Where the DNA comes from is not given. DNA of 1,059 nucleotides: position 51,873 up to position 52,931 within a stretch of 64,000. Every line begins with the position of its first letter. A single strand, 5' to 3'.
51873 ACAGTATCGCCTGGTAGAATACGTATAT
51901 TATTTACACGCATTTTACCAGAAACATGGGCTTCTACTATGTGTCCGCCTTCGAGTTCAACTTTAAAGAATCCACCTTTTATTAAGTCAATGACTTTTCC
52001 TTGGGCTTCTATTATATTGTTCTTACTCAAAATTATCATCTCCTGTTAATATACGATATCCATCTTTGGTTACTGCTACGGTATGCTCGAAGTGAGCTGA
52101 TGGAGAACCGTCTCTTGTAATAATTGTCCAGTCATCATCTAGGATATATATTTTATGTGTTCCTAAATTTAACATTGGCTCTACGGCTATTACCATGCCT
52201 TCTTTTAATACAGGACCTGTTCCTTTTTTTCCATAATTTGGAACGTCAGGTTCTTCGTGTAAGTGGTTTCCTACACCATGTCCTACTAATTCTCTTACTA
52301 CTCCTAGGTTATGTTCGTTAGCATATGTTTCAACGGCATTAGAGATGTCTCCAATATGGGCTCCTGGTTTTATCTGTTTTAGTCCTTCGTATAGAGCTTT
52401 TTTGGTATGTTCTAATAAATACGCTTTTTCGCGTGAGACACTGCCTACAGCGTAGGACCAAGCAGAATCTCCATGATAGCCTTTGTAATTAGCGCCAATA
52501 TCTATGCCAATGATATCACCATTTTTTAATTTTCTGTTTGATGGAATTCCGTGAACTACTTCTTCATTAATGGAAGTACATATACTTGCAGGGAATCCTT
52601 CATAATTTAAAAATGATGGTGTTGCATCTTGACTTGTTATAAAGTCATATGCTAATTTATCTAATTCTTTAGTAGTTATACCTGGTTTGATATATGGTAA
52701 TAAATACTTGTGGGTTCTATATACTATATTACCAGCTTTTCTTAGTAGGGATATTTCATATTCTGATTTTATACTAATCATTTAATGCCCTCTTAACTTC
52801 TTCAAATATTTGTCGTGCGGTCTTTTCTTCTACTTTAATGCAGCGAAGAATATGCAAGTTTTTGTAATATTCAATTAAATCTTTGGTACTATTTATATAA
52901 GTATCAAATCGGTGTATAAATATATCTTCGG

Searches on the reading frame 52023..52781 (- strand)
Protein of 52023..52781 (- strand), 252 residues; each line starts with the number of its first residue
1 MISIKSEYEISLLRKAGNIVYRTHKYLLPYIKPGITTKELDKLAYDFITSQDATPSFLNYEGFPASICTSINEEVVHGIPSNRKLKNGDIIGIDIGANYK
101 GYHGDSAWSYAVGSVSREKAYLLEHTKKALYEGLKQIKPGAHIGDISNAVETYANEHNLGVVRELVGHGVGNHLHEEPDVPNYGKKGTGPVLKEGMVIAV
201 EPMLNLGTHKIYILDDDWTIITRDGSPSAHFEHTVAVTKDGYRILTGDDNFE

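Call 18: find_encoding_contigs(protein=window:52023-52781:-, flank=10000, max_places=1)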
Protein window:52023-52781:- (252 aa): 22 contigs read that carry it; 1 place shown.
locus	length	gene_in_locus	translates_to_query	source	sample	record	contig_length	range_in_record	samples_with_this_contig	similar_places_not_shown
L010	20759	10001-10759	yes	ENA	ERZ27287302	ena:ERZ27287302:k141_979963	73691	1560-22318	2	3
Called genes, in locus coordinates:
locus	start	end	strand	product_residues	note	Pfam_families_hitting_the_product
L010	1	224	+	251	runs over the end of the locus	PF00297:Ribosomal_L3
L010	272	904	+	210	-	PF00573:Ribosomal_L4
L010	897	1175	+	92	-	PF00276:Ribosomal_L23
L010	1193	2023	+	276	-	PF00181:Ribosomal_L2_N, PF03947:Ribosomal_L2_C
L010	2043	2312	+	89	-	PF00203:Ribosomal_S19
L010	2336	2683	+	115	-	PF00237:Ribosomal_L22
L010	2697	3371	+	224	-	PF07650:KH_2, PF00189:Ribosomal_S3_C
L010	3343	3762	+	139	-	PF00252:Ribosomal_L16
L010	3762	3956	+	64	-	PF00831:Ribosomal_L29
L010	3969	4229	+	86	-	PF00366:Ribosomal_S17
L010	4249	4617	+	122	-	PF00238:Ribosomal_L14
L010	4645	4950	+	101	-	PF00467:KOW, PF17136:ribosomal_L24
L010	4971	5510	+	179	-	PF00281:Ribosomal_L5, PF00673:Ribosomal_L5_C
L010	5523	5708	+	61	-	PF00253:Ribosomal_S14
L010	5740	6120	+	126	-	PF00410:Ribosomal_S8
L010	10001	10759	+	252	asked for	PF00557:Peptidase_M24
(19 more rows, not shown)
